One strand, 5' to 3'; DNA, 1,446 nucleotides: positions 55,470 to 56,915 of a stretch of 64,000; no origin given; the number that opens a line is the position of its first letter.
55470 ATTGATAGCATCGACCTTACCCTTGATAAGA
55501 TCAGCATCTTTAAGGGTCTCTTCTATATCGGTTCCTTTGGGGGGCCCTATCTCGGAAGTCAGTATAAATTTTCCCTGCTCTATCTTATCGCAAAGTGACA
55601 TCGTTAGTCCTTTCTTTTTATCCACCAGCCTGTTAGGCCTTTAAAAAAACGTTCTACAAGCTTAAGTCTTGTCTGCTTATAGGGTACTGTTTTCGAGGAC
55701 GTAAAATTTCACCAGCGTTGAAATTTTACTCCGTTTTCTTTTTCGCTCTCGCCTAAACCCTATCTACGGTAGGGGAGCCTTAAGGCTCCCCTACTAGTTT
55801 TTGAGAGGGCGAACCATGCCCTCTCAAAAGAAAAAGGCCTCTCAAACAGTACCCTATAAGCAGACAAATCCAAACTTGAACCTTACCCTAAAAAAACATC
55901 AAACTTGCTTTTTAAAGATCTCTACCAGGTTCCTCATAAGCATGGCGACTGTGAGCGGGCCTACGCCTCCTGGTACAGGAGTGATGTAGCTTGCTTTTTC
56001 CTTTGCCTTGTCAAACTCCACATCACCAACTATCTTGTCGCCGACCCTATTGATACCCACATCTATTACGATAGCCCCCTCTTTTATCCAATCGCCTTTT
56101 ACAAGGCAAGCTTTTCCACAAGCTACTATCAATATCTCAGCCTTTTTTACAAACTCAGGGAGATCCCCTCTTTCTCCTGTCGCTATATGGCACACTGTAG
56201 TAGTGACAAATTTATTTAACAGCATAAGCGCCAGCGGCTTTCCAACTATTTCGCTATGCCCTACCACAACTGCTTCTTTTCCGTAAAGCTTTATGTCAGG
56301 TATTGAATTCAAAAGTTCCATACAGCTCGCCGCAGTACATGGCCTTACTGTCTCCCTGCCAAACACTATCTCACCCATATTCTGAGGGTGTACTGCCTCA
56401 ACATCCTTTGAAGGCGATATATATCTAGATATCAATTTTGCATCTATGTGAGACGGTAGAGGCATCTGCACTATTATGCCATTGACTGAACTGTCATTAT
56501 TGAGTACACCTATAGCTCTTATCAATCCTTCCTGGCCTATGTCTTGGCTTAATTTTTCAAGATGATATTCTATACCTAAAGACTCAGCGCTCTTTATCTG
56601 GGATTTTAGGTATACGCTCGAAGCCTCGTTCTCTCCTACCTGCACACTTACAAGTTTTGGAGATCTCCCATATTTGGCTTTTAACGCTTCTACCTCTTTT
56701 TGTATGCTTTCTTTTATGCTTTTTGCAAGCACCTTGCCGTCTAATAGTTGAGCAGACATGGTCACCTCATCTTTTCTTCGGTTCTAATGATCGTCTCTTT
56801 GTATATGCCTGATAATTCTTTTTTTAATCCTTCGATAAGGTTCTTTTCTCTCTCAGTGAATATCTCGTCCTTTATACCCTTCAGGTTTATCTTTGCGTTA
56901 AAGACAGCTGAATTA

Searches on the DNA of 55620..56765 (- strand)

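Call 30: search_rna_families(source=window, start=55620, end=55910, threshold=evalue, max_evalue=10, show_alignments=3)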
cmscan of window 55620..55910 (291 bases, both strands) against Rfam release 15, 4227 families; matches with E-value up to 10: 15.
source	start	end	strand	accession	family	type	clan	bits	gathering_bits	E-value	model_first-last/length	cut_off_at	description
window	55669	55867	-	RF04156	MIR2670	Gene; miRNA;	-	21.1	117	0.019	1-200/200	no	MIR2670 microRNA precursor family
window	55768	55795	+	RF03306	mir-3923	Gene; miRNA;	-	18.7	94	0.55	1-83/83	no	mir-3923 microRNA precursor family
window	55772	55798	+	RF01785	blv_FSE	Cis-reg; frameshift_element;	-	17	34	0.76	1-27/27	no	ribosomal frameshift site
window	55766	55791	-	RF01785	blv_FSE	Cis-reg; frameshift_element;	-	16.6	34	1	1-27/27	no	ribosomal frameshift site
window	55697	55801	-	RF00516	ylbH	Cis-reg; leader;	-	16.5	50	0.23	1-122/122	no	ylbH leader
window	55824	55842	-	RF00489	ctRNA_p42d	Gene; antisense;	-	16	50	0.86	1-46/46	no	ctRNA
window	55768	55795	-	RF03306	mir-3923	Gene; miRNA;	-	15.4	94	3.7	1-83/83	no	mir-3923 microRNA precursor family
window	55799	55829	+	RF03306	mir-3923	Gene; miRNA;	-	14.3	94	7.1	1-83/83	no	mir-3923 microRNA precursor family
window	55766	55797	-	RF02662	BLi_r0872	Gene; antisense;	-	14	61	5.2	1-144/144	no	Bacillus asRNA 0872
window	55799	55829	-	RF03306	mir-3923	Gene; miRNA;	-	13.9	94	8.9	1-83/83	no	mir-3923 microRNA precursor family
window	55736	55817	-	RF00778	MIR473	Gene; miRNA;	-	13.8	52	3.3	1-84/84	no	MIR473 microRNA precursor family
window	55767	55832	+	RF00426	SCARNA15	Gene; snRNA; snoRNA; scaRNA;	CL00019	13.1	65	5.5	1-128/128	no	Small Cajal body specific RNA 15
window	55653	55678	+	RF01860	Afu_455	Gene; snRNA; snoRNA; CD-box;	-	12.6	48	9.9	67-92/92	no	A. fumigatus snoRNA Afu_455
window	55742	55896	-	RF03533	SQ1002_RNA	Gene; sRNA;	-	11.2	128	4.7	1-237/237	no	Clostridioides difficile sRNA SQ1002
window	55620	55669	-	RF00630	P26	Gene;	-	11.1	36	8.9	1-50/66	3'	Pseudomonas sRNA P26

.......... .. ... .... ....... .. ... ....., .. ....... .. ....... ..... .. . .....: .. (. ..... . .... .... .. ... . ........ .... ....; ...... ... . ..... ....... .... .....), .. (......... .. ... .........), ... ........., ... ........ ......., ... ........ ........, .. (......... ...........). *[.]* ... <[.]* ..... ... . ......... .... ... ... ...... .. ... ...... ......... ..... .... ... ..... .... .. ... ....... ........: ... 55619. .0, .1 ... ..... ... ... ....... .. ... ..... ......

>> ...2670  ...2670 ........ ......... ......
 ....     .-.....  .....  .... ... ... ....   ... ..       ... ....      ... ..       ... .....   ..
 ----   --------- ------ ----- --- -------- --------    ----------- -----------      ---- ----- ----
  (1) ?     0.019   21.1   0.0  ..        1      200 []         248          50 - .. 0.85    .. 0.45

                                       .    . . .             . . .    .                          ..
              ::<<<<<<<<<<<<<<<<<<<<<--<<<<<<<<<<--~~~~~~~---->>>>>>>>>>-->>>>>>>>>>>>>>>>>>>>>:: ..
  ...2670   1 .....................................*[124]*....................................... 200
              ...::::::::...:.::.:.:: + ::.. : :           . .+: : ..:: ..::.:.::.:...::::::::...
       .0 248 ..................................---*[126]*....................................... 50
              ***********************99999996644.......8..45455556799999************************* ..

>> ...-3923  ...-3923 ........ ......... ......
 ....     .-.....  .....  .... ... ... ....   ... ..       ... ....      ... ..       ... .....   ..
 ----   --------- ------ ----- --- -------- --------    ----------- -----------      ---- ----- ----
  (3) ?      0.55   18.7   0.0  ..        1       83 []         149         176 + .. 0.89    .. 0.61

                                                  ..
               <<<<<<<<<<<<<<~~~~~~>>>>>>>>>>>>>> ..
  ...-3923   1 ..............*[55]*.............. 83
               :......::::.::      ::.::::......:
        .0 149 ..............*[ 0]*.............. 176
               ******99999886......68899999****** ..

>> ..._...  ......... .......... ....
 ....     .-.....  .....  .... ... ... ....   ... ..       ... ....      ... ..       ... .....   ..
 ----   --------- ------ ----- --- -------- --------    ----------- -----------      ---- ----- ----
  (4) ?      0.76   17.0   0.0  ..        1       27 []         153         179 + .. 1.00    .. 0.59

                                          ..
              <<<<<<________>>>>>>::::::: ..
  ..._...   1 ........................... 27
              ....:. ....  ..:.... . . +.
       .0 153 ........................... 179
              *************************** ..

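Call 94: search_rna_families(sources=[L019, L022, L025, L029, L004], threshold=gathering)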
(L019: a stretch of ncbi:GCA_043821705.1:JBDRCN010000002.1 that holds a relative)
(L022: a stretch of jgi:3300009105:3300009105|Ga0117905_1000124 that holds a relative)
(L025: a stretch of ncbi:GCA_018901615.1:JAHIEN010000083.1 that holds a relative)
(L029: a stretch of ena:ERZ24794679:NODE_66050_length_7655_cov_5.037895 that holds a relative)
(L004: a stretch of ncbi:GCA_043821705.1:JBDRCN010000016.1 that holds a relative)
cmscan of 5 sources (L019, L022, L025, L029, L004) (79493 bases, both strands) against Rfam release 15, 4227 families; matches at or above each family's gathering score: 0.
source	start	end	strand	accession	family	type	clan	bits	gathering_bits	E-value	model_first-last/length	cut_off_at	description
